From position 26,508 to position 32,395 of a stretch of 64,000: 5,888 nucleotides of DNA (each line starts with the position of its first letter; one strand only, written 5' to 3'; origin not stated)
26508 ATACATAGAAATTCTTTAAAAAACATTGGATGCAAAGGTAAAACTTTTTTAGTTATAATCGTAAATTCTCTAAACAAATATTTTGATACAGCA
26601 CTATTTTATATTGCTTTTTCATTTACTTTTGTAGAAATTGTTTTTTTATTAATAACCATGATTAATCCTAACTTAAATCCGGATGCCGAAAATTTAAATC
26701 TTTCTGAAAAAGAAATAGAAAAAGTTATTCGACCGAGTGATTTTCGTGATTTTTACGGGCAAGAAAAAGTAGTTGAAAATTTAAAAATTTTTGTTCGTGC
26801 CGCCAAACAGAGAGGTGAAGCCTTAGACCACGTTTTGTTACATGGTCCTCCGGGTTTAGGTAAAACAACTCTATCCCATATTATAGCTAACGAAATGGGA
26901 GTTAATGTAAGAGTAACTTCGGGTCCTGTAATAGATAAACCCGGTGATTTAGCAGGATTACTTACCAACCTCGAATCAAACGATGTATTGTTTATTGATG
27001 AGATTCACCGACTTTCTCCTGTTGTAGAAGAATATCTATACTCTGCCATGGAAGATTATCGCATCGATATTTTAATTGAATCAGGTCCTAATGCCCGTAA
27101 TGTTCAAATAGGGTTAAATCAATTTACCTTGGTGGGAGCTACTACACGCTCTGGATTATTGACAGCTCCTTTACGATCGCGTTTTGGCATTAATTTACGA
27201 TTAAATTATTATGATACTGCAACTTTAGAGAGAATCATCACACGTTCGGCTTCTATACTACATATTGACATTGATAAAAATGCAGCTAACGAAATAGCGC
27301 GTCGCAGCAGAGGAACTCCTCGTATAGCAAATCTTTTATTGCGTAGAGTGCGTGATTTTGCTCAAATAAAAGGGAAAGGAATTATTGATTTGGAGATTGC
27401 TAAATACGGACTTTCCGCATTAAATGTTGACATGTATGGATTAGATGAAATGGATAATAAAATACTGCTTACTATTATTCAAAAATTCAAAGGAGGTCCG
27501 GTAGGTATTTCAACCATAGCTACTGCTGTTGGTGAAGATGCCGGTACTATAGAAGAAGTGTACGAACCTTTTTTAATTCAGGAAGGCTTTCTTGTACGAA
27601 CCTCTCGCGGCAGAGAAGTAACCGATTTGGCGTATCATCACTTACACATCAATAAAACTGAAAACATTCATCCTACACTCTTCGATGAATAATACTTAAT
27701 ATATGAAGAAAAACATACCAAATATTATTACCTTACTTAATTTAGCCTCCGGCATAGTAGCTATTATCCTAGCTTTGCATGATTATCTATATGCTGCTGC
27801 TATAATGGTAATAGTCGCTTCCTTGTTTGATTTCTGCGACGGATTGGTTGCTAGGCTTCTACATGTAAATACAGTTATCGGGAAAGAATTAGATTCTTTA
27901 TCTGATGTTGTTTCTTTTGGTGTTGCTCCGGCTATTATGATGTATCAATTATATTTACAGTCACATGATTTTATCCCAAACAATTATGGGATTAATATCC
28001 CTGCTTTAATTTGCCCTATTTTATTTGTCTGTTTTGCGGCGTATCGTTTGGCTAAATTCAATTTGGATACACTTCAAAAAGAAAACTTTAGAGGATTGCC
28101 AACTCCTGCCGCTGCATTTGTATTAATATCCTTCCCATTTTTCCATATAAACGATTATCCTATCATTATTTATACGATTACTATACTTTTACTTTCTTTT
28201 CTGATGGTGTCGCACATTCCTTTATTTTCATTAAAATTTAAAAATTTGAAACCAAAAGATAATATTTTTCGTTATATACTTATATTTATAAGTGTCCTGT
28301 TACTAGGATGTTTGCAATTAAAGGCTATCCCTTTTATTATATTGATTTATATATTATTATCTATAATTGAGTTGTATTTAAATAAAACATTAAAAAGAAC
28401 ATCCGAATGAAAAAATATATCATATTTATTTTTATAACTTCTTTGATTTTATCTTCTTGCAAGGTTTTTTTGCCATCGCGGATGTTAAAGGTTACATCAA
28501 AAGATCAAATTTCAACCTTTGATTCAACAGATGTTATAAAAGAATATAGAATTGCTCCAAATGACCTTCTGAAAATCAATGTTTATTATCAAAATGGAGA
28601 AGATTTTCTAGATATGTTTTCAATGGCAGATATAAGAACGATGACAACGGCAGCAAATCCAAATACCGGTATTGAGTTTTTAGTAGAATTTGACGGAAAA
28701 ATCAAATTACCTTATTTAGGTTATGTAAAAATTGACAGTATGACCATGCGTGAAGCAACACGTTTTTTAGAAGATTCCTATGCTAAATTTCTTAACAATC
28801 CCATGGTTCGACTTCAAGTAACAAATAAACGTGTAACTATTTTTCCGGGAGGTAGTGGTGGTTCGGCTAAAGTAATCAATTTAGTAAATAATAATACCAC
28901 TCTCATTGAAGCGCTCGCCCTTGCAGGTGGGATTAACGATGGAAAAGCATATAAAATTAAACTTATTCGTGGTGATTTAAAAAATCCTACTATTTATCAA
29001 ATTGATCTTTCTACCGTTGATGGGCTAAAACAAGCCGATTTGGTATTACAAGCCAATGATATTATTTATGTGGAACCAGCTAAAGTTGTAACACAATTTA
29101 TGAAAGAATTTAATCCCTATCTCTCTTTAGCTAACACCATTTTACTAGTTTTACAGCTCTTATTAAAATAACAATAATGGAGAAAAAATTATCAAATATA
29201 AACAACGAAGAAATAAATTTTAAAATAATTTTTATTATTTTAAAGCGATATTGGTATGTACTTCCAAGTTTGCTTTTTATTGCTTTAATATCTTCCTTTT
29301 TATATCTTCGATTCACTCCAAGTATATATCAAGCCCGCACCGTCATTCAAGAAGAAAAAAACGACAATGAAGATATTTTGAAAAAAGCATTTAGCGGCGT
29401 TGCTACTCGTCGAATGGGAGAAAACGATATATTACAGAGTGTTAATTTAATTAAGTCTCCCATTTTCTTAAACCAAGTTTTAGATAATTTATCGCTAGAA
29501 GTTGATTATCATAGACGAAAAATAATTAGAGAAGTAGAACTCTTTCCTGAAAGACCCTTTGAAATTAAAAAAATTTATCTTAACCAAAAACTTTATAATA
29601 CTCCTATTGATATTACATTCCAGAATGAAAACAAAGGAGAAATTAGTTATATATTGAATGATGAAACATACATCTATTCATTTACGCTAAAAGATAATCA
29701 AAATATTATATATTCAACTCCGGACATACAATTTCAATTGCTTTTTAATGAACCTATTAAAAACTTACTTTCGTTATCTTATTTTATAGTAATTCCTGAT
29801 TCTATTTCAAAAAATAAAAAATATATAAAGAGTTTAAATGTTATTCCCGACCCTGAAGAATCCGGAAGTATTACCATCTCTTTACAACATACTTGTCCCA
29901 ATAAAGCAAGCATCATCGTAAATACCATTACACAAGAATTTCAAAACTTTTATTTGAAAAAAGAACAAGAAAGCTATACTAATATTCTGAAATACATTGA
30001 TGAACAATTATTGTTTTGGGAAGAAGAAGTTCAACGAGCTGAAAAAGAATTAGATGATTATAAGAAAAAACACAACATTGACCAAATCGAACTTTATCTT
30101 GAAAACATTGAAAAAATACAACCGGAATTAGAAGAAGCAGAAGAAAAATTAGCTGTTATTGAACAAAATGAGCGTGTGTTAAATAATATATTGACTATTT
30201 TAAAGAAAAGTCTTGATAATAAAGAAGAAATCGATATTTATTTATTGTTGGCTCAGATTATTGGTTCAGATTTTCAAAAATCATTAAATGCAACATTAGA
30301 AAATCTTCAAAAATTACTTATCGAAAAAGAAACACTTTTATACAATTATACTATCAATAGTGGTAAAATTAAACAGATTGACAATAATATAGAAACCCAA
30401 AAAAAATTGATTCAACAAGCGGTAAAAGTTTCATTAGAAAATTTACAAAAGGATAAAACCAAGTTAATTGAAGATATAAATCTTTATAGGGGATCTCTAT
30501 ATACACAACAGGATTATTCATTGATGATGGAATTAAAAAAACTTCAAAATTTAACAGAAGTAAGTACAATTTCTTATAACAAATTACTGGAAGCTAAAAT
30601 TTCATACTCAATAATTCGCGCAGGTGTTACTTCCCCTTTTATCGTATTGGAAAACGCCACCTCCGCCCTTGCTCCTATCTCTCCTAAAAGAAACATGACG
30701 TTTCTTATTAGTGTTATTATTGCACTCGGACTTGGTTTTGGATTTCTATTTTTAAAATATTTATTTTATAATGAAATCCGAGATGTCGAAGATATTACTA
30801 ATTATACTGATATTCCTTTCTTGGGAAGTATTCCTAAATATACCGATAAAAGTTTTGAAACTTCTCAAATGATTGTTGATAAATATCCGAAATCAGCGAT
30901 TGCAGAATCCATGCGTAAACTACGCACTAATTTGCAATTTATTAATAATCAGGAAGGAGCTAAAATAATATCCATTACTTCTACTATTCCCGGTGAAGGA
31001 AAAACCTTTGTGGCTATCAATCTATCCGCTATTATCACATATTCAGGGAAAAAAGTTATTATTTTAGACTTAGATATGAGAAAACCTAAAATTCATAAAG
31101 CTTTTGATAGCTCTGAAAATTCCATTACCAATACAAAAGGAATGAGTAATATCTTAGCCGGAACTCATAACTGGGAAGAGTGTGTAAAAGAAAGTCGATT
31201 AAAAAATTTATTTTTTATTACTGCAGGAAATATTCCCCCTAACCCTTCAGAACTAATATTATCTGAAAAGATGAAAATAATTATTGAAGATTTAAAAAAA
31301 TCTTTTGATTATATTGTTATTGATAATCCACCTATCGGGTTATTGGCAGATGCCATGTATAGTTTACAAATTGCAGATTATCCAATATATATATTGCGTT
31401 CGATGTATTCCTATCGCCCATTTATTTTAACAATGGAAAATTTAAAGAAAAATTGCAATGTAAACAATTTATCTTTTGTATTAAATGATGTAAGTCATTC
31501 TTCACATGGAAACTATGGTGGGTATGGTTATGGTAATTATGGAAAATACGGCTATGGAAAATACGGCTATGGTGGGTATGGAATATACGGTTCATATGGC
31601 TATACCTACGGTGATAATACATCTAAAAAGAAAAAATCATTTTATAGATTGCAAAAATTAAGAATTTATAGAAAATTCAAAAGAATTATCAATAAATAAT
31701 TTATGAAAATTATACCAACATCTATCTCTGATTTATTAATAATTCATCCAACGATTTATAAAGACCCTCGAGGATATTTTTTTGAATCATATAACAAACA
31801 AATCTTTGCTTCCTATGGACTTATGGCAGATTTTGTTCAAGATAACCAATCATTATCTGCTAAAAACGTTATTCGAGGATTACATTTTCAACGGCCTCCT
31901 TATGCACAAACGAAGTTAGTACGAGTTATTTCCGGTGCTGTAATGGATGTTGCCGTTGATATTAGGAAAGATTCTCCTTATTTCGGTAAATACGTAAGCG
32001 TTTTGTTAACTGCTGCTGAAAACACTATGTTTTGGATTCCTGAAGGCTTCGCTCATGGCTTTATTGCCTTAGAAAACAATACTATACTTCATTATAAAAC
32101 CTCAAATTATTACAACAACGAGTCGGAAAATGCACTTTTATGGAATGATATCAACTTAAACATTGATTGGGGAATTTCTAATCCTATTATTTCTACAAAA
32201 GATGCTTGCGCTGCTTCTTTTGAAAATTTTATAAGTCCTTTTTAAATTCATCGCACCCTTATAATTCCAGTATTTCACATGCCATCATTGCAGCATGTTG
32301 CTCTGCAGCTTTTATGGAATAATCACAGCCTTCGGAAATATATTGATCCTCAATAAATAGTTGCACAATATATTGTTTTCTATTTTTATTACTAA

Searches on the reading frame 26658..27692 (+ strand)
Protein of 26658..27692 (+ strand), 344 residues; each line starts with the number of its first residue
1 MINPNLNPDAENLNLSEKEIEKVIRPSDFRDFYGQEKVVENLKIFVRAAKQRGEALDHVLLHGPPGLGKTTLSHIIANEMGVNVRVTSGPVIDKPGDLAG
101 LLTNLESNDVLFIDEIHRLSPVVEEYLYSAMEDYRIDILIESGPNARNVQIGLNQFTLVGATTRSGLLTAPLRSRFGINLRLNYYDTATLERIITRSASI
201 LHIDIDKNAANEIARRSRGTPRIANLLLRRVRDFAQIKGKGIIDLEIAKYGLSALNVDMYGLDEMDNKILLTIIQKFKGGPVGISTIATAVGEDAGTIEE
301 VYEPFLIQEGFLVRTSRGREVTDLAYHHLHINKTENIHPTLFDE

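Call 37: search_protein_families(library=pfam, proteins=[window:26658-27692:+], max_evalue=0.001)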
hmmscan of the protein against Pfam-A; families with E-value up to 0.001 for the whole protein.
window:26658-27692:+ (344 aa): 14 families
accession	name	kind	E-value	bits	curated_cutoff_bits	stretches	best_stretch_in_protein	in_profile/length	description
PF05496.18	RuvB_N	-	6.3e-78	260.5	27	1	24-182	1-159/159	Holliday junction DNA helicase RuvB P-loop domain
PF17864.7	AAA_lid_4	-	8.5e-31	106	27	1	185-258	1-74/74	RuvB AAA lid domain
PF05491.19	RuvB_C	-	3.3e-26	91.5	24.7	1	260-329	2-71/72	RuvB C-terminal winged helix domain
PF00004.35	AAA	-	3e-21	76.7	21.2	1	59-182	1-129/131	ATPase family associated with various cellular activities (AAA)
PF07728.20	AAA_5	-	1.4e-07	32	22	0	101-176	60-139/139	AAA domain (dynein-related subfamily)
PF13191.12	AAA_16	-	1.1e-05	26.5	32.6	1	32-81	2-49/167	AAA ATPase domain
PF08298.17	AAA_PrkA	-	1.6e-05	24.5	25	1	23-95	50-126/358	PrkA AAA domain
PF07726.17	AAA_3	-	2.9e-05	24.4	27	0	58-138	1-93/131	ATPase family associated with various cellular activities (AAA)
PF06068.19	TIP49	-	5.4e-05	23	23.8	0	31-86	25-80/347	TIP49 P-loop domain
PF01078.27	Mg_chelatase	-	7.1e-05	22.7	20.3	0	28-76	1-42/207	Magnesium chelatase, subunit ChlI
PF13401.12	AAA_22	-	0.00011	23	27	0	58-79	7-28/130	AAA domain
PF02367.23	TsaE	-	0.00034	21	26.6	1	47-88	12-53/128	Threonylcarbamoyl adenosine biosynthesis protein TsaE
PF20720.3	nSTAND3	-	0.0004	20.5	27.2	1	47-115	8-73/155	Novel STAND NTPase 3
PF13173.12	AAA_14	-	0.00097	19.6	27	0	59-146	5-100/129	AAA domain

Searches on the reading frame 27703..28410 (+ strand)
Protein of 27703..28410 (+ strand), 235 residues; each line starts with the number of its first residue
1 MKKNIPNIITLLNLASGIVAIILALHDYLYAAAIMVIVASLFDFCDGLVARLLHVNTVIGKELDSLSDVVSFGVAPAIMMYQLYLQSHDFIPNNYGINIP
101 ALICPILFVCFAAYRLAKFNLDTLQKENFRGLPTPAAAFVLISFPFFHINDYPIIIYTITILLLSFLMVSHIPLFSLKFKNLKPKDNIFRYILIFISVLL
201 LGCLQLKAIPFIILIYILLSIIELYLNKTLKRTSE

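Call 37: search_protein_families(library=pfam, proteins=[window:27703-28410:+], max_evalue=0.001)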
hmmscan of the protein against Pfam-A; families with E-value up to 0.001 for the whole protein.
window:27703-28410:+ (235 aa): 1 family
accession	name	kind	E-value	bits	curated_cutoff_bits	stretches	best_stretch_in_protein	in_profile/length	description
PF01066.26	CDP-OH_P_transf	-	1.3e-19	71.6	22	1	4-161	2-147/152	CDP-alcohol phosphatidyltransferase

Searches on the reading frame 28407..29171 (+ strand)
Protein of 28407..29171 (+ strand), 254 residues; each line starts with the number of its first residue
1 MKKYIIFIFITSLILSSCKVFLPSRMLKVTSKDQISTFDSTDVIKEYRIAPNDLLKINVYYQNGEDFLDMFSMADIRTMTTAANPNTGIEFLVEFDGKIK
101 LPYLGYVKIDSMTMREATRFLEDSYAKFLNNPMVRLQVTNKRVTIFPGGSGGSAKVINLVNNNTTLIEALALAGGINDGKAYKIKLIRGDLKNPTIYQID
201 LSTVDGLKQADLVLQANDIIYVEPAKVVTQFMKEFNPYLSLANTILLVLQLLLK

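Call 37: search_protein_families(library=pfam, proteins=[window:28407-29171:+], max_evalue=0.001)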
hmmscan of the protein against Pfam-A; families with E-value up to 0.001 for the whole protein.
window:28407-29171:+ (254 aa): 3 families
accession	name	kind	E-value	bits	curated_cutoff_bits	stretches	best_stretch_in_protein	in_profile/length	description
PF02563.21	Poly_export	-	5.2e-14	52.6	28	1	45-138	5-76/77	Polysaccharide biosynthesis/export protein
PF22461.2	SLBB_2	-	2.8e-06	27.8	27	1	155-222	13-79/79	SLBB domain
PF10531.15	SLBB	-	0.00054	20.2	27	0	161-191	17-47/55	SLBB domain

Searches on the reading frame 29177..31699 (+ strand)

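Call 37: search_protein_families(library=pfam, proteins=[window:29177-31699:+], max_evalue=0.001)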
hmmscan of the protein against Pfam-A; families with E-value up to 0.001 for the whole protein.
window:29177-31699:+ (840 aa): 6 families
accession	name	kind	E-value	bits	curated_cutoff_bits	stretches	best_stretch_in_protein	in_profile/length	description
PF13614.12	AAA_31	-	3.8e-14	53.5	27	1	596-745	2-153/177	AAA domain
PF10609.15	ParA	-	1.5e-07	31.5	27.1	1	596-657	4-66/246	NUBPL iron-transfer P-loop NTPase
PF02706.20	Wzz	-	3e-07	31.1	25.5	1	11-105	1-91/91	Chain length determinant protein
PF01656.29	CbiA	-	6.1e-07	29.9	25.4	1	598-777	1-88/125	CobQ/CobB/MinD/ParA nucleotide binding domain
PF13807.11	GNVR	-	7e-06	26.3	27.7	1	456-528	9-81/82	G-rich domain on putative tyrosine kinase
PF09140.17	MipZ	-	0.00043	20.1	20.7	0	601-718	6-108/262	ATPase MipZ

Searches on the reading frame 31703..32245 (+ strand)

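Call 37: search_protein_families(library=pfam, proteins=[window:31703-32245:+], max_evalue=0.001)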
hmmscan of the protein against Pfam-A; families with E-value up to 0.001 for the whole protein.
window:31703-32245:+ (180 aa): 1 family
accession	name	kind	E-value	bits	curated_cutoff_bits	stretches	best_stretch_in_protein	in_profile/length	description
PF00908.23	dTDP_sugar_isom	-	1.9e-67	226.6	27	1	6-174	2-167/168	dTDP-4-dehydrorhamnose 3,5-epimerase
